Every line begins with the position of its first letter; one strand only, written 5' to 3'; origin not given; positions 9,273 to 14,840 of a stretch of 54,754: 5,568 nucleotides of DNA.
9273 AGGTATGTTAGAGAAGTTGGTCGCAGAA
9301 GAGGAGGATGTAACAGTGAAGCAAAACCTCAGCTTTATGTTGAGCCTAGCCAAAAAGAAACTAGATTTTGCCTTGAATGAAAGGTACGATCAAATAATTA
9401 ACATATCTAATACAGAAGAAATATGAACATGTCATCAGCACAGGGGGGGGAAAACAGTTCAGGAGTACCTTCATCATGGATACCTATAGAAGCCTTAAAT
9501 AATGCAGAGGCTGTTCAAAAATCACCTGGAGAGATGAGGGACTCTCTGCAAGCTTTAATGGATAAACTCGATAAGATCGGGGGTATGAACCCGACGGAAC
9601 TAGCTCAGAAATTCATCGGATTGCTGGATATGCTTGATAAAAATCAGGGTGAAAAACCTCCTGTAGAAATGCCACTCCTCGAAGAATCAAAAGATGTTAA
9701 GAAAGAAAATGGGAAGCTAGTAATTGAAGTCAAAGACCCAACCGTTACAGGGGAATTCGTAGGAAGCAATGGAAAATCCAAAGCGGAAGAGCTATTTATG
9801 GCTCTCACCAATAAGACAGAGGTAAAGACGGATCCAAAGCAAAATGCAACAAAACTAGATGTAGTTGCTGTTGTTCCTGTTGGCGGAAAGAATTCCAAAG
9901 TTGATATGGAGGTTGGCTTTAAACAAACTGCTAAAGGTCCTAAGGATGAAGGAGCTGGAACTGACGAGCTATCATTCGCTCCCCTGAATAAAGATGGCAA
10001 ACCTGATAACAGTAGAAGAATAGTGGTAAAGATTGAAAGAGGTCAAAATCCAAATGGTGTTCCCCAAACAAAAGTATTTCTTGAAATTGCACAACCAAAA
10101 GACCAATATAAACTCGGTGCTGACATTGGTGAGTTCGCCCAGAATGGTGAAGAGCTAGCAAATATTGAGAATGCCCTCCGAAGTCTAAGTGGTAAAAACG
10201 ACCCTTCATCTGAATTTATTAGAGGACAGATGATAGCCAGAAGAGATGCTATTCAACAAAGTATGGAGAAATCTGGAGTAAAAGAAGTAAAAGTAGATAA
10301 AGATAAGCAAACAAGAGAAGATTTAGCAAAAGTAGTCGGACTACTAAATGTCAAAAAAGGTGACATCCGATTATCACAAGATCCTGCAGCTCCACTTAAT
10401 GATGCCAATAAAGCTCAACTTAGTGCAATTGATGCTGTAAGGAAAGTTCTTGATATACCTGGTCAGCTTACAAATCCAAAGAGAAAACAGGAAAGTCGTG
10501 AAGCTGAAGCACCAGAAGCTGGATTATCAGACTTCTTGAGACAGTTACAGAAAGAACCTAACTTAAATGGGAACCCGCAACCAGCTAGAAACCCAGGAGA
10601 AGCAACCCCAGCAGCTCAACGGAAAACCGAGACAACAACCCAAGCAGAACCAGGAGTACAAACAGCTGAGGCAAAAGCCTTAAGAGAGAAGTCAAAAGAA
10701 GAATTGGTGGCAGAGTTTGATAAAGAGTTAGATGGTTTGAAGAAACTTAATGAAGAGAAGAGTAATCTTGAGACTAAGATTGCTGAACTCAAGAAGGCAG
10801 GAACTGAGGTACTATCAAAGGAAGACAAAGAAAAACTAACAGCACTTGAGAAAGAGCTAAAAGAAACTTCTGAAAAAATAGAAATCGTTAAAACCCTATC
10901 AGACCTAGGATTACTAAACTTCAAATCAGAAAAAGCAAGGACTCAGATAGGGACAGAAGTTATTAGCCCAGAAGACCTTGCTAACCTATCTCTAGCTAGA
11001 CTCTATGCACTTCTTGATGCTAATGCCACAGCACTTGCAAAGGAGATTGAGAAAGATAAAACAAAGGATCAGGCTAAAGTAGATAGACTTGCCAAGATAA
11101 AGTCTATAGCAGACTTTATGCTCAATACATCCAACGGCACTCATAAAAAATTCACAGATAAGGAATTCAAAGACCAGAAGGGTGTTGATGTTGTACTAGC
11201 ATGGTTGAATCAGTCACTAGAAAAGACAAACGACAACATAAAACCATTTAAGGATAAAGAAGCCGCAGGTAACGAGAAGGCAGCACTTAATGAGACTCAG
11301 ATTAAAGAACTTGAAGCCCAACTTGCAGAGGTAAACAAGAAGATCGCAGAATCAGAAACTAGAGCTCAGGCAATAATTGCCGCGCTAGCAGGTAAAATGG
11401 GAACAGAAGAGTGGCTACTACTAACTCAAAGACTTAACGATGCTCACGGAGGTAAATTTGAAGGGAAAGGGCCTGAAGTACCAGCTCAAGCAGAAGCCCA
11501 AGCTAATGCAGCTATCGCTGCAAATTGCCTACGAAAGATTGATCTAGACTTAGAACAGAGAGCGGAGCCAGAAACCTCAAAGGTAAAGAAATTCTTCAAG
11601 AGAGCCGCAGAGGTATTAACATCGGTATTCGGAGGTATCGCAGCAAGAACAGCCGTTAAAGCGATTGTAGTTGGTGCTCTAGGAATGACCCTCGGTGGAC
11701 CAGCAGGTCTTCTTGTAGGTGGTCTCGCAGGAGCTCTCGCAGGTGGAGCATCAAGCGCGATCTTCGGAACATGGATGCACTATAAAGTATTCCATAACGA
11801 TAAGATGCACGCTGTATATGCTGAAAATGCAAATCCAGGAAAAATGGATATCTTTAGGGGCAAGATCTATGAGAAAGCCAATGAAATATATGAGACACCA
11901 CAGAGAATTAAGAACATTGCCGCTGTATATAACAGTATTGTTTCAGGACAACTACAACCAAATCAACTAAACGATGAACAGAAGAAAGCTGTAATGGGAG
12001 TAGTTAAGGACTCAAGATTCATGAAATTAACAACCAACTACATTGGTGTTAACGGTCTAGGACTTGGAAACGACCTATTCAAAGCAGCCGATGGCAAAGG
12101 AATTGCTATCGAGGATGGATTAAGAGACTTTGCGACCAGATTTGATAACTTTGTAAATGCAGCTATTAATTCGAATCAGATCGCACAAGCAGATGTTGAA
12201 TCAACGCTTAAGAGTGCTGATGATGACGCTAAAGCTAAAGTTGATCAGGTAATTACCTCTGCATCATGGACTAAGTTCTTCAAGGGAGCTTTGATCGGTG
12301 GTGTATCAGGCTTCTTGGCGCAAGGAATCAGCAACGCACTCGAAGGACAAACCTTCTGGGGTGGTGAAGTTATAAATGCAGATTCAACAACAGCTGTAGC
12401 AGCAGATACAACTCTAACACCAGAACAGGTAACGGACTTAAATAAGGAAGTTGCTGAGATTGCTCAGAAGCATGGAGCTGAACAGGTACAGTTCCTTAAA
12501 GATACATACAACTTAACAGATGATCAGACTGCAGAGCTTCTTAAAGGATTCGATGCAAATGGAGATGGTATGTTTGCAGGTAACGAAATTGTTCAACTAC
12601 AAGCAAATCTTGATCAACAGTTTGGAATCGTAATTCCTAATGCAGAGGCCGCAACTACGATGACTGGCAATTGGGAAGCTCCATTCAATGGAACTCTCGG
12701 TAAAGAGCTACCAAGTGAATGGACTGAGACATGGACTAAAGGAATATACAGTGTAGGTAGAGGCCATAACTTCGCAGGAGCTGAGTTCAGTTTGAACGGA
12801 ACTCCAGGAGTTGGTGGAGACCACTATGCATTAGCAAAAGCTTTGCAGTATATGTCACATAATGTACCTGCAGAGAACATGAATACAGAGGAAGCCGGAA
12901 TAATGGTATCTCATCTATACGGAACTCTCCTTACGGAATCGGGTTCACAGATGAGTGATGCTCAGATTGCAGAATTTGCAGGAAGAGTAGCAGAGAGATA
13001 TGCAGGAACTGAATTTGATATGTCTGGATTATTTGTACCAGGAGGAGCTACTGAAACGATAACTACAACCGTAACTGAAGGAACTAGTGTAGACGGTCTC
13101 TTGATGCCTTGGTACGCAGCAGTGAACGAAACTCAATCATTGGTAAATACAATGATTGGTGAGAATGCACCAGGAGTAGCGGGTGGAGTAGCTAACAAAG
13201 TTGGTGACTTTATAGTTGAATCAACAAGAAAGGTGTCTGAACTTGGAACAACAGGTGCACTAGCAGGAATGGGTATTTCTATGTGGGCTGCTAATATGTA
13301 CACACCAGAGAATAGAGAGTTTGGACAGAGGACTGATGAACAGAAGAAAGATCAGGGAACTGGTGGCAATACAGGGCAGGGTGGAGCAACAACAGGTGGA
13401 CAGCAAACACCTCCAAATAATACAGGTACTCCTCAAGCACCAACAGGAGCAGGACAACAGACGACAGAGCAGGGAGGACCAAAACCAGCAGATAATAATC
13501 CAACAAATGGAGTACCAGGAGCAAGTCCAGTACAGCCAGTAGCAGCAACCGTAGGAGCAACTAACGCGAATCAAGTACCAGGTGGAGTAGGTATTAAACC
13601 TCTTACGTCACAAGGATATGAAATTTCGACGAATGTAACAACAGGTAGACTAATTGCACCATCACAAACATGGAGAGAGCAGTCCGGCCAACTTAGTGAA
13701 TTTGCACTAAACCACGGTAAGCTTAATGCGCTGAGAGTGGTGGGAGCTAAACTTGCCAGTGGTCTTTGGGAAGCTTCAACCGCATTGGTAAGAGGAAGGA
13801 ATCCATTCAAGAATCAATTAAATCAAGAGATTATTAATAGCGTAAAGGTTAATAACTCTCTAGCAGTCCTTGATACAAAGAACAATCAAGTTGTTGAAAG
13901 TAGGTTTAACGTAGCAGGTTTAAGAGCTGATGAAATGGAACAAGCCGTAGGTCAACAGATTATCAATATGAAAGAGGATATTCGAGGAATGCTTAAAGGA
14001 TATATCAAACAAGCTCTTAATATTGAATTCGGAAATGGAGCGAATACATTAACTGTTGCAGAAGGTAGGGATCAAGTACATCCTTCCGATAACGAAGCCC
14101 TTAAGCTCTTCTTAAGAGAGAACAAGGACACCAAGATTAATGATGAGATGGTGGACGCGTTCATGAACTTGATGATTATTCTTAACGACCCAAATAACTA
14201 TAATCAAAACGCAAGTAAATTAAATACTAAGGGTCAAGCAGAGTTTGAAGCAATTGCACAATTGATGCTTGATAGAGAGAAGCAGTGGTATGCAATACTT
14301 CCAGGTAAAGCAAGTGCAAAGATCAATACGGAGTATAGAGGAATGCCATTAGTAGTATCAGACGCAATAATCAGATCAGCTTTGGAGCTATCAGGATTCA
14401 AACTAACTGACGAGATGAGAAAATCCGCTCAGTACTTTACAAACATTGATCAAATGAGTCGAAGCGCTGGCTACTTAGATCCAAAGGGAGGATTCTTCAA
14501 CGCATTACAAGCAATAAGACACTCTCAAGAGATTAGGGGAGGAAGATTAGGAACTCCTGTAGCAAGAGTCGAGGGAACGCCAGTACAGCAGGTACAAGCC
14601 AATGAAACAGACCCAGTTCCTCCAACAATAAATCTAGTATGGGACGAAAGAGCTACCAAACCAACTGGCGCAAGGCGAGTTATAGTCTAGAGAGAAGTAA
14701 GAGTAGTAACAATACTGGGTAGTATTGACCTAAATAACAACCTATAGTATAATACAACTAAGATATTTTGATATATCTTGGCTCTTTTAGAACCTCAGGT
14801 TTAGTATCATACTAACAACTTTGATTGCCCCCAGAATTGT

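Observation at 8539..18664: Ten-kb operon: two small acidic proteins, a 1755-aa membrane/coiled-coil giant, an atypical Ser/Thr kinase and a PP2C-like phosphatase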

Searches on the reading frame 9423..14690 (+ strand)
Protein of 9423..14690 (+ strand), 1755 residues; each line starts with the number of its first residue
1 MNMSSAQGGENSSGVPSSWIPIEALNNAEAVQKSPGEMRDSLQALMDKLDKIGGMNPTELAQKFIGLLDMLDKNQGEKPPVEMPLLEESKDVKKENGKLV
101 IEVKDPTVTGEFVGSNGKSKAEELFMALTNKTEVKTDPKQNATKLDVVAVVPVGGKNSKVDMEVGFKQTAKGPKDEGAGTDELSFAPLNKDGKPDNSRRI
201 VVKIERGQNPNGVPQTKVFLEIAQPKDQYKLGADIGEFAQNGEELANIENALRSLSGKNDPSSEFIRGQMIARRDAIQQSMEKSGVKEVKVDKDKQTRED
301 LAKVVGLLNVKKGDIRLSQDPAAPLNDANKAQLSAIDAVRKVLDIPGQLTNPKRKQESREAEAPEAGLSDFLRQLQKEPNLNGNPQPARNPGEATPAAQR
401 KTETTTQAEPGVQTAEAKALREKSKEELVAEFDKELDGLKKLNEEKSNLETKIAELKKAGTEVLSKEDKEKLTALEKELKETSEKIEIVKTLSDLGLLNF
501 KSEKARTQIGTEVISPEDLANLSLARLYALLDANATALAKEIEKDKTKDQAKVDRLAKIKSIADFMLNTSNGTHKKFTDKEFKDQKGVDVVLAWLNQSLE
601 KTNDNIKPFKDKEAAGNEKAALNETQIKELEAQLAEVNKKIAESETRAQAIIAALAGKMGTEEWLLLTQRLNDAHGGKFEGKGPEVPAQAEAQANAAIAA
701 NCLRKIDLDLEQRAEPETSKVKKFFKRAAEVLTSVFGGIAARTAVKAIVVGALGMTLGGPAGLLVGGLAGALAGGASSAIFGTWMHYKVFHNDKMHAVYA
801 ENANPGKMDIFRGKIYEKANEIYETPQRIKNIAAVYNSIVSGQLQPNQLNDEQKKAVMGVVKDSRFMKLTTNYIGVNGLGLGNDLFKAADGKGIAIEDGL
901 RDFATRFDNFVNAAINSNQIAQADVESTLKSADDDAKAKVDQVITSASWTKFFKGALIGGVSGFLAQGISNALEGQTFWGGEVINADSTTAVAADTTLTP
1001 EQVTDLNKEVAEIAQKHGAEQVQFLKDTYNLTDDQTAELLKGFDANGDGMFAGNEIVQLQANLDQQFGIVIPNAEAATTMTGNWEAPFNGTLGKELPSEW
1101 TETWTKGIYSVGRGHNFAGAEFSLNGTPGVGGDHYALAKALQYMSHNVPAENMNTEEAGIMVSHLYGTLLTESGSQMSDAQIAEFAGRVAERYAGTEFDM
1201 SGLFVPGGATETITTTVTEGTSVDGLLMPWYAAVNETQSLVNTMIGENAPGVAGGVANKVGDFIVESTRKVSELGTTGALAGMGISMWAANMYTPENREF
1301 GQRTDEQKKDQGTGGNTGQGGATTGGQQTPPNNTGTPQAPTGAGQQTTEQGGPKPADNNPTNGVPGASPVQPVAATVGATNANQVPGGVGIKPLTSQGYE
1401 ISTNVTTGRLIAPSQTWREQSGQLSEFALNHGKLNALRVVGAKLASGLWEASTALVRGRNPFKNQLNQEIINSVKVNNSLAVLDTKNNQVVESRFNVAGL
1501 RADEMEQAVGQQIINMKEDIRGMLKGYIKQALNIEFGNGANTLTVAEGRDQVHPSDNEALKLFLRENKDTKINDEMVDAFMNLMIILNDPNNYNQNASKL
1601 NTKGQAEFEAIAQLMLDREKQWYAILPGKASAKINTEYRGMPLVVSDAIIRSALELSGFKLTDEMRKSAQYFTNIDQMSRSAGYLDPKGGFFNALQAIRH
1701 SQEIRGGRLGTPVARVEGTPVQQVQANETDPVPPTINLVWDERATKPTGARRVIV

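Call 5: search_protein_families(library=pfam, proteins=[window:9423-14690:+], max_evalue=1)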
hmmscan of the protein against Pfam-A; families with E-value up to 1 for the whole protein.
window:9423-14690:+ (1755 aa): 2 families
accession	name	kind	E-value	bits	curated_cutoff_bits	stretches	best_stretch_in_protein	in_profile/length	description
PF20721.2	C19orf12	-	0.0072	16.6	30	1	729-785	23-79/163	C19orf12-like protein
PF13499.12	EF-hand_7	-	0.81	10.5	30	0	1026-1057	32-63/67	EF-hand domain pair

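Call 6: search_protein_families(library=ncbifam, proteins=[window:9423-14690:+], max_evalue=1)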
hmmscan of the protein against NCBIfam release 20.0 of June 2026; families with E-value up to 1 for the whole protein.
window:9423-14690:+ (1755 aa): 1 family
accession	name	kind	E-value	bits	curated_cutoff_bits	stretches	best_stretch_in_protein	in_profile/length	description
NF041317.1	HtdO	equivalog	0.046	13.7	150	1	90-141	48-99/153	plasmid transfer protein HtdO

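Call 7: search_protein_families(library=phrogs, proteins=[window:9423-14690:+], max_evalue=0.1)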
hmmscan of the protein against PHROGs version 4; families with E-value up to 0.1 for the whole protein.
window:9423-14690:+ (1755 aa): 0 families

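Call 8: search_protein_families(library=padloc, proteins=[window:9423-14690:+], max_evalue=0.1)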
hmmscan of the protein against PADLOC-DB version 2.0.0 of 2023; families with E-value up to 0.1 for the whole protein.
window:9423-14690:+ (1755 aa): 0 families

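Call 14: search_solved_structures(query=window:9423-14690:+, max_evalue=10)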
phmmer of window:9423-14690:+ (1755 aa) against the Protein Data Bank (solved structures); distinct sequences matched with E-value up to 10: 3.
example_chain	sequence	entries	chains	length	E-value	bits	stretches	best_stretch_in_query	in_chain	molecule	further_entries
8yu5_A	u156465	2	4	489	0.28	11.9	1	863-910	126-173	Twin-arginine translocation signal domain-containing protein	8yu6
8q9x_A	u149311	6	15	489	0.29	11.9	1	863-910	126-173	Twin-arginine translocation signal domain-containing protein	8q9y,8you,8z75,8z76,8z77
4ytd_A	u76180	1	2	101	0.33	11.7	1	593-674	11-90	Protein bicaudal D homolog 1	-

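Call 16: find_homologous_proteins(query=window:9423-14690:+, max_evalue=0.01)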
Query window:9423-14690:+ (1755 aa): 1 proteins with E <= 0.01 among 8000 candidates.
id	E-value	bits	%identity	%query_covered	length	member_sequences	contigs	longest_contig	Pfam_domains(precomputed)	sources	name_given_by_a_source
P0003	0.0e+0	3870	100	100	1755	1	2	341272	-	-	-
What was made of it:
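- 9423..14690 (+): 1755-aa acidic, Cys-poor giant with no signal peptide. The N-terminal ~700 aa are rich in coiled-coil-like sequence. It has a central Gly-zipper hydrophobic hairpin, two weaker Gly-rich hydrophobic segments, a G/T/Q/P-rich linker (about aa 1300-1400) and a C-terminal domain. It is an orphan in the 5.8-billion-protein word-index search (call 16).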

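Call 63: find_related_loci(query=A4, collection=metagenome_contigs, flank=10000)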
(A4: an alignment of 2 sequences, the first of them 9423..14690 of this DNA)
Query A4 (1755 aa) in metagenome_contigs; peptide patterns used: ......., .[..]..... (x = any residue, [..] = any of these).
600 stretches matched a pattern, but none encodes a relative of the query by tblastn (E <= 1e-3).

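Call 64: find_related_loci(query=A4, collection=viral_contigs, flank=10000)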
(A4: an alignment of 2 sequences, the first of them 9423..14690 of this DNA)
Query A4 (1755 aa) in viral_contigs; peptide patterns used: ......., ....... (x = any residue, [..] = any of these).
137 stretches matched a pattern, but none encodes a relative of the query by tblastn (E <= 1e-3).
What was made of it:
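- Tried and rejected: Scans of metagenome contigs and viral contigs with the giant alignment found no relatives (calls 63, 64).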

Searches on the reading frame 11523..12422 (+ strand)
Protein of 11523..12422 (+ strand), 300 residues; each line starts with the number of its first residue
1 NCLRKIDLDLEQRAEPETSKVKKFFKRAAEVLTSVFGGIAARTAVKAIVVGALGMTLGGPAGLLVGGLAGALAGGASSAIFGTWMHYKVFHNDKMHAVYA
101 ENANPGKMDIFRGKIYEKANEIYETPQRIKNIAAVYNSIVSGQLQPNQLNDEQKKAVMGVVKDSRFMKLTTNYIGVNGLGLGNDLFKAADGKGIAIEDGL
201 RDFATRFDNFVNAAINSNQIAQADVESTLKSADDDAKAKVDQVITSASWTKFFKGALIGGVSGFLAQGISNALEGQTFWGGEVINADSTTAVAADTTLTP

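Call 71: search_protein_families(library=pfam, proteins=[window:11523-12422:+], max_evalue=10)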
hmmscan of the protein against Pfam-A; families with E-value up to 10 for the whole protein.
window:11523-12422:+ (300 aa): 9 families
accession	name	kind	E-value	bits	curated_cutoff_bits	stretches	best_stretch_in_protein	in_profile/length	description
PF20721.2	C19orf12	-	0.0013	19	30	1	25-85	19-79/163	C19orf12-like protein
PF01988.24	VIT1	-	0.0026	18.1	28.1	1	34-84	4-53/214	VIT family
PF22571.1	LiaI-LiaF-TM_PspC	-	0.067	13.4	27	1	18-87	9-69/142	PspC transmembrane region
PF02605.20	PsaL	-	0.12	12.4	25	1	230-265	104-139/150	Photosystem I reaction centre subunit XI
PF05128.17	DUF697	-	0.3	11.3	27.7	1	26-84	72-130/162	Domain of unknown function (DUF697)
PF10439.15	Bacteriocin_IIc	-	0.52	10.8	27.1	1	30-76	10-58/59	Bacteriocin class II with double-glycine leader peptide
PF13436.11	Gly-zipper_OmpA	-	3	8.1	27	1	52-84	5-42/44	Glycine-zipper domain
PF13441.11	Gly-zipper_YMGG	-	5.8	7.2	28.9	1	254-266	26-38/45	YMGG-like Gly-zipper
PF20159.5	YidB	-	9.4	7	24.3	1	48-80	19-47/132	YidB-like protein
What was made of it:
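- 11592..11783 (+): Giant aa 724-787: a basic stretch followed by a Gly-zipper hairpin (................................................). This is the most conserved part of the module. Only sub-threshold hits to Gly-zipper families (C19orf12, 0.0013) (call 71).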

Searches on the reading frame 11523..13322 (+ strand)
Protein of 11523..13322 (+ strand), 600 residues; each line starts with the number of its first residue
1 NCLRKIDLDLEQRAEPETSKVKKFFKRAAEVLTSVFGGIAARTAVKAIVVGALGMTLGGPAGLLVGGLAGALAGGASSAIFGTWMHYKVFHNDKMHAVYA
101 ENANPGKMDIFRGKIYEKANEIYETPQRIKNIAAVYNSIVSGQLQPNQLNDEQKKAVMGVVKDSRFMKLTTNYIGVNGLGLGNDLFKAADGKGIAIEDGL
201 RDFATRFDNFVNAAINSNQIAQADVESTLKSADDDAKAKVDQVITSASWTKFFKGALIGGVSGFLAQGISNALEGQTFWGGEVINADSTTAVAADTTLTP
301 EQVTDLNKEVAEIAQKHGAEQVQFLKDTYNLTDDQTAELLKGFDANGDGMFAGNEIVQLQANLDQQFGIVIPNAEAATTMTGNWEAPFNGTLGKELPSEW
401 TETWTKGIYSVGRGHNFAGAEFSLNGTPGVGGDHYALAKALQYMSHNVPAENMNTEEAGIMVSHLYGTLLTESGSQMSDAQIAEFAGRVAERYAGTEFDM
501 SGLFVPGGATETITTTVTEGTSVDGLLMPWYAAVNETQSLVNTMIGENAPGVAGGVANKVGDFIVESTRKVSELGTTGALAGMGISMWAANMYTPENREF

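Call 102: search_dna_similar(query=window:11523-13322:+, collection=phages, mode=protein, max_evalue=0.001, max_rows=5)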
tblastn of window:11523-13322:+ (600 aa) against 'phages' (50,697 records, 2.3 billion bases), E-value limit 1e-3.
No match.

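Call 103: search_dna_similar(query=window:11523-13322:+, collection=plasmids, mode=protein, max_evalue=0.001, max_rows=5)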
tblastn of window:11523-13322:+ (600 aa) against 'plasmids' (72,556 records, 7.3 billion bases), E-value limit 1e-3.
No match.
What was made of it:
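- On Prophage tail/head module or integrative element: No viral, phage or plasmid matches (calls 64, 102, 103).
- No matches in viral contigs, phage records or plasmid records (calls 64, 102, 103).
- Tried and rejected: No phage or plasmid tblastn matches for giant aa 701-1300 (calls 102, 103).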

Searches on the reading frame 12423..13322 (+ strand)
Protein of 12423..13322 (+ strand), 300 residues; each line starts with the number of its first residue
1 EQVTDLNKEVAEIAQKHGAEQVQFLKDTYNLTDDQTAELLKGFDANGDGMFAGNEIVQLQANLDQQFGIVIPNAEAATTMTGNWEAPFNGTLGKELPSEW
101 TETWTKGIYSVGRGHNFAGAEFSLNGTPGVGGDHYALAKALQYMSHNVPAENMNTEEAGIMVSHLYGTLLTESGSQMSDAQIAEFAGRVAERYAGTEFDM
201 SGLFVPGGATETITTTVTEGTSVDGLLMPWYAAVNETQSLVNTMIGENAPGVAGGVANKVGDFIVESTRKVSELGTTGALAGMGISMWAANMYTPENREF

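Call 71: search_protein_families(library=pfam, proteins=[window:12423-13322:+], max_evalue=10)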
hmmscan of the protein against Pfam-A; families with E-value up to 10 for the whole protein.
window:12423-13322:+ (300 aa): 1 family
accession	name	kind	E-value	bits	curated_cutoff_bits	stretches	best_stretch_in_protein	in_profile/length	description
PF06280.18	fn3_5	-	0.049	14.8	27.6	1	144-224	10-85/112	Fn3-like domain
